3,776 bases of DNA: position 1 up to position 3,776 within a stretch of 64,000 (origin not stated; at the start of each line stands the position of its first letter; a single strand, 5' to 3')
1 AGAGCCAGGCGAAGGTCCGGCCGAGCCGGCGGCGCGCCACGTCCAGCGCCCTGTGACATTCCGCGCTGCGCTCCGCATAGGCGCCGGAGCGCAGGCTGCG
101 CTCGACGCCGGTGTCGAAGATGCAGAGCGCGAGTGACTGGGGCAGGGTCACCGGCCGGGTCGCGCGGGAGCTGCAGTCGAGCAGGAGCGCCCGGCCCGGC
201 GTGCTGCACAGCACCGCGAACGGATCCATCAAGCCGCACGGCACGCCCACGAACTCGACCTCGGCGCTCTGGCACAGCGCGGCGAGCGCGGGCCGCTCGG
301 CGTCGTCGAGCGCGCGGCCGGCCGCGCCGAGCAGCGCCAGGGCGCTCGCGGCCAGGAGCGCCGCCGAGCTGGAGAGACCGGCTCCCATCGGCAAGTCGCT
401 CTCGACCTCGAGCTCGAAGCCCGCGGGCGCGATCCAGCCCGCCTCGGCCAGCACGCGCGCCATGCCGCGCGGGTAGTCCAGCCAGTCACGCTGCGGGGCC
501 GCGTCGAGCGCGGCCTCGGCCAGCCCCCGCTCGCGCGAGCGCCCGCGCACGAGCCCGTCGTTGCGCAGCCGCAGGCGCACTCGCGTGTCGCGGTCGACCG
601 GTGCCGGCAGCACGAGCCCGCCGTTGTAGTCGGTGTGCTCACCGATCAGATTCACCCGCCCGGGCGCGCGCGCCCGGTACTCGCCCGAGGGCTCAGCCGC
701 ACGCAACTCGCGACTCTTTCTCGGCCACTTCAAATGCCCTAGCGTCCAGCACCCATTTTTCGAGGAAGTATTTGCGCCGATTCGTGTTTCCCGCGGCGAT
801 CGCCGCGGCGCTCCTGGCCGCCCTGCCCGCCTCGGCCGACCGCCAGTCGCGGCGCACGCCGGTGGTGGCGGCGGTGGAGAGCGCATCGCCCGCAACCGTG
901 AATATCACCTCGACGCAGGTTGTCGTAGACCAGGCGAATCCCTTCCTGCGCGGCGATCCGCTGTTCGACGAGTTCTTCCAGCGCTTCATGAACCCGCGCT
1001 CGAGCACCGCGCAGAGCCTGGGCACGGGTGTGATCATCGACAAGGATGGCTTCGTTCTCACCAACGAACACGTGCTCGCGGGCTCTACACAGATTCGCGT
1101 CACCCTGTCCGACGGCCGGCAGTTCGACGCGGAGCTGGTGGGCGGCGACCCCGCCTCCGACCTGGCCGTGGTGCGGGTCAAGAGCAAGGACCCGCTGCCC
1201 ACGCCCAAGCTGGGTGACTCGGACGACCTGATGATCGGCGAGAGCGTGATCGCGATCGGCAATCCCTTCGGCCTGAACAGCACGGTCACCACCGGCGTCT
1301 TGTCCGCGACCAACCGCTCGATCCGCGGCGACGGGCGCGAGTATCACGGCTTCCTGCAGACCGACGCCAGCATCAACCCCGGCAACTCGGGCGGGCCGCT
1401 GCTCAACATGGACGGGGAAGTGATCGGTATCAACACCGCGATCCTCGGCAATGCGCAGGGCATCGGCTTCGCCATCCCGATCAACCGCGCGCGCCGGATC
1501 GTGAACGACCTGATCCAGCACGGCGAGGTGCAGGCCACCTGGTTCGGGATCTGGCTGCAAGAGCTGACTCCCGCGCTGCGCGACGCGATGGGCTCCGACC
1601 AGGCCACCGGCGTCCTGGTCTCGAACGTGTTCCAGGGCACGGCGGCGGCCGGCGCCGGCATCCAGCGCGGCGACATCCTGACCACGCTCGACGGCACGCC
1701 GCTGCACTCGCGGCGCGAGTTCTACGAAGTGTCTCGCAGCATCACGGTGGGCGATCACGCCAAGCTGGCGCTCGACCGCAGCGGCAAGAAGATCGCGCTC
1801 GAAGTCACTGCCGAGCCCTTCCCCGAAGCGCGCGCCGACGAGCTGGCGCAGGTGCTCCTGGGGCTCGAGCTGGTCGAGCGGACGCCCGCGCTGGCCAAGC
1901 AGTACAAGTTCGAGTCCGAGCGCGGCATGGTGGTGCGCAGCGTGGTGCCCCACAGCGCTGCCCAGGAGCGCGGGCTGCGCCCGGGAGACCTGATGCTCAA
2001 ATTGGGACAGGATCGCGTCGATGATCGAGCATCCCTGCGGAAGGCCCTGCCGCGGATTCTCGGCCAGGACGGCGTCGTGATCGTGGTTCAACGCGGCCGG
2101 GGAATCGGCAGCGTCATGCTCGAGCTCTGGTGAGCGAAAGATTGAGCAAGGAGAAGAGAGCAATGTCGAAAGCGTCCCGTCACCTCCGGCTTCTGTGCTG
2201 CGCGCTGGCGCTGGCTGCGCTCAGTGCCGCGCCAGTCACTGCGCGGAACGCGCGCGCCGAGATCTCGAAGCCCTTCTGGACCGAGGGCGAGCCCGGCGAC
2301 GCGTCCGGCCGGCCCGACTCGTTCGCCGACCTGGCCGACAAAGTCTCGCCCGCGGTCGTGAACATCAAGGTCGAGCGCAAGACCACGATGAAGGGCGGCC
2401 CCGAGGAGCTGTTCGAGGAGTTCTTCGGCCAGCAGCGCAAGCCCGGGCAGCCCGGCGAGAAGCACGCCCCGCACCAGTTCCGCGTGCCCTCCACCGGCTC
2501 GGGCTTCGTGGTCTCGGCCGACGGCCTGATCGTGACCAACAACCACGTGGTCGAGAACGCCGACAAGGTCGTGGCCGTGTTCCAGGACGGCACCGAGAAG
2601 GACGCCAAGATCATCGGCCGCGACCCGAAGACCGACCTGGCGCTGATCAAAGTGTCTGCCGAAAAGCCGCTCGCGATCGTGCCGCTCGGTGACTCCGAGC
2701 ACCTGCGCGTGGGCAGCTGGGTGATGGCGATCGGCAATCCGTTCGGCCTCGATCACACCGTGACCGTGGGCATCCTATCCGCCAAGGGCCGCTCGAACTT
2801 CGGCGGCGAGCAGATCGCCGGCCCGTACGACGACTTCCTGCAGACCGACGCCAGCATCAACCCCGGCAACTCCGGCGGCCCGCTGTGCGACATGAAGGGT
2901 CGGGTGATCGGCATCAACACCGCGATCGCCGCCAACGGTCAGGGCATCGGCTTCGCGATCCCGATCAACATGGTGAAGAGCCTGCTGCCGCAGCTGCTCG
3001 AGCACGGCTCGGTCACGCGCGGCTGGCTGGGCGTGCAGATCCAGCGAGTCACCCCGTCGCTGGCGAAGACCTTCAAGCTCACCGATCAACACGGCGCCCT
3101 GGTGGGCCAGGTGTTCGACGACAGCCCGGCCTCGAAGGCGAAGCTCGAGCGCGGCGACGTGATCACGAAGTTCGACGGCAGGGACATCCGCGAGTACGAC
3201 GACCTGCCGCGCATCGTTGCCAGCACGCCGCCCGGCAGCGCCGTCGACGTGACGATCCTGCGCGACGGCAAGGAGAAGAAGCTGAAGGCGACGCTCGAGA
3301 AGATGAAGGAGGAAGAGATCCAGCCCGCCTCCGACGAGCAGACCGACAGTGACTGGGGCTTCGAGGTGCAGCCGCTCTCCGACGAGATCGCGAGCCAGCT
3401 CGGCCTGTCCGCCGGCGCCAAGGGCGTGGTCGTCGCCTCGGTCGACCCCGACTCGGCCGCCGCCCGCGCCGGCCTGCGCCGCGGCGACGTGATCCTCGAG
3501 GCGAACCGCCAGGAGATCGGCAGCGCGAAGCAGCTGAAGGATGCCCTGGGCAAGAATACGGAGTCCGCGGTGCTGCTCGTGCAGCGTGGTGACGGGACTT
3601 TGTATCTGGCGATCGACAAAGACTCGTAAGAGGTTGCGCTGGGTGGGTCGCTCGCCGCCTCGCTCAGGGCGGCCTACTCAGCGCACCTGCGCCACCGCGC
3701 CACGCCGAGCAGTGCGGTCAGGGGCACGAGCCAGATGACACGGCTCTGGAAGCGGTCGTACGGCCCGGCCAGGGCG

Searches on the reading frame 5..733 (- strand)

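Call 15: search_protein_families(library=pfam, proteins=[window:5-733:-], max_evalue=0.001)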
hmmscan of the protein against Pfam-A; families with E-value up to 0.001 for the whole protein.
window:5-733:- (243 aa): 2 families
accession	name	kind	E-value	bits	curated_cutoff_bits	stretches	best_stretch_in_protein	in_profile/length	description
PF10509.15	GalKase_gal_bdg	-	2.3e-17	62.7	23.1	1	19-52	12-45/49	Galactokinase galactose-binding signature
PF00288.32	GHMP_kinases_N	-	3.1e-17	63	22.3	1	87-176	2-85/87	GHMP kinases N terminal domain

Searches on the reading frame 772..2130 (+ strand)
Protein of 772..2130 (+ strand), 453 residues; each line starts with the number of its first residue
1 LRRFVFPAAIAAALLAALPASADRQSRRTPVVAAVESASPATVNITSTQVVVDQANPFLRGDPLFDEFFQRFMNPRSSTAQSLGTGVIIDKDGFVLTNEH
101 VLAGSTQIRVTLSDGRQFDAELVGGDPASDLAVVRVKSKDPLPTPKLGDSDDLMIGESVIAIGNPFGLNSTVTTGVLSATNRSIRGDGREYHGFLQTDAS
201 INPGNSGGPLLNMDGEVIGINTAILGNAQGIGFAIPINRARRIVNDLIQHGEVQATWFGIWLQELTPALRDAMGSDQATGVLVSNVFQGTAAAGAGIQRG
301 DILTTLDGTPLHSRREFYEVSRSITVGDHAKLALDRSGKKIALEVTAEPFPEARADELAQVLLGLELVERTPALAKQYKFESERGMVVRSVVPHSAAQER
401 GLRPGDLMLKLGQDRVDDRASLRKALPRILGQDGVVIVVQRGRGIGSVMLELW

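Call 15: search_protein_families(library=pfam, proteins=[window:772-2130:+], max_evalue=0.001)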
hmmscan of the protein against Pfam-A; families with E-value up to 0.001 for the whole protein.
window:772-2130:+ (453 aa): 6 families
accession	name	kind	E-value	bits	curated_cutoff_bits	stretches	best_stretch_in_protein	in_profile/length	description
PF13365.12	Trypsin_2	-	6.4e-38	131.2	27.6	1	84-220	1-144/144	Trypsin-like peptidase domain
PF00089.32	Trypsin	-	2.3e-21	77.1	20.6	1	78-242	23-218/220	Trypsin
PF13180.12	PDZ_2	-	2.5e-20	73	27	2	275-346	12-79/80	PDZ domain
PF00595.29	PDZ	-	1.9e-12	47.8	23.2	1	273-315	18-61/81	PDZ domain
PF17820.7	PDZ_6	-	3.4e-08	33.6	27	1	283-314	2-33/54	PDZ domain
PF10459.15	Peptidase_S46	-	0.00029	20.1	22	0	197-222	626-651/698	Peptidase S46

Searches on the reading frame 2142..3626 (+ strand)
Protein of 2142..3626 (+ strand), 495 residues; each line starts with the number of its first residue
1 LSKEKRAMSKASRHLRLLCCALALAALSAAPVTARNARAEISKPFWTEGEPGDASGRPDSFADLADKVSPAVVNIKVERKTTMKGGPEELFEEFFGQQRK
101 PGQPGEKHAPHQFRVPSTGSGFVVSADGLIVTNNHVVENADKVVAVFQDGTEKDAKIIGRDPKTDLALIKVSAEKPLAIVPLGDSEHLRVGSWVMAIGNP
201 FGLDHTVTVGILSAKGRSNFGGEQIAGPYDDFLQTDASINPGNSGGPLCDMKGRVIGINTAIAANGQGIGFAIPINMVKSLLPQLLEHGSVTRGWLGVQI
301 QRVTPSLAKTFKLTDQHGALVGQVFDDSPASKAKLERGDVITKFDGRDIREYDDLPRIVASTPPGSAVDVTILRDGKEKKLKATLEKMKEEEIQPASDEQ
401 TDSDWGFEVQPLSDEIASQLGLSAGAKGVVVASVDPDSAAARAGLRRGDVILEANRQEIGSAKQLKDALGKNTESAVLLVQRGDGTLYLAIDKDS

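Call 15: search_protein_families(library=pfam, proteins=[window:2142-3626:+], max_evalue=0.001)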
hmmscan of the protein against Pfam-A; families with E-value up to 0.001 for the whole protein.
window:2142-3626:+ (495 aa): 6 families
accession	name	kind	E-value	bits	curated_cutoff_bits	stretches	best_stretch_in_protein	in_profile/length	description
PF13365.12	Trypsin_2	-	8.7e-38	130.7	27.6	1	119-258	1-144/144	Trypsin-like peptidase domain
PF13180.12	PDZ_2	-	3.3e-27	95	27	2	295-384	2-79/80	PDZ domain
PF17820.7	PDZ_6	-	3.2e-23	81.7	27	2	430-482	1-54/54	PDZ domain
PF00089.32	Trypsin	-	5.8e-22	79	20.6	1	105-280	10-218/220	Trypsin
PF00595.29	PDZ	-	1.9e-18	67.1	23.2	2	401-464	8-62/81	PDZ domain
PF10459.15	Peptidase_S46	-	0.00014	21.1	22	0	117-139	47-69/698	Peptidase S46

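Call 52: find_encoding_contigs(protein=window:2142-3626:+, flank=10000, max_places=3)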
Protein window:2142-3626:+ (495 aa): no gene with exactly this product is on record in the collection.
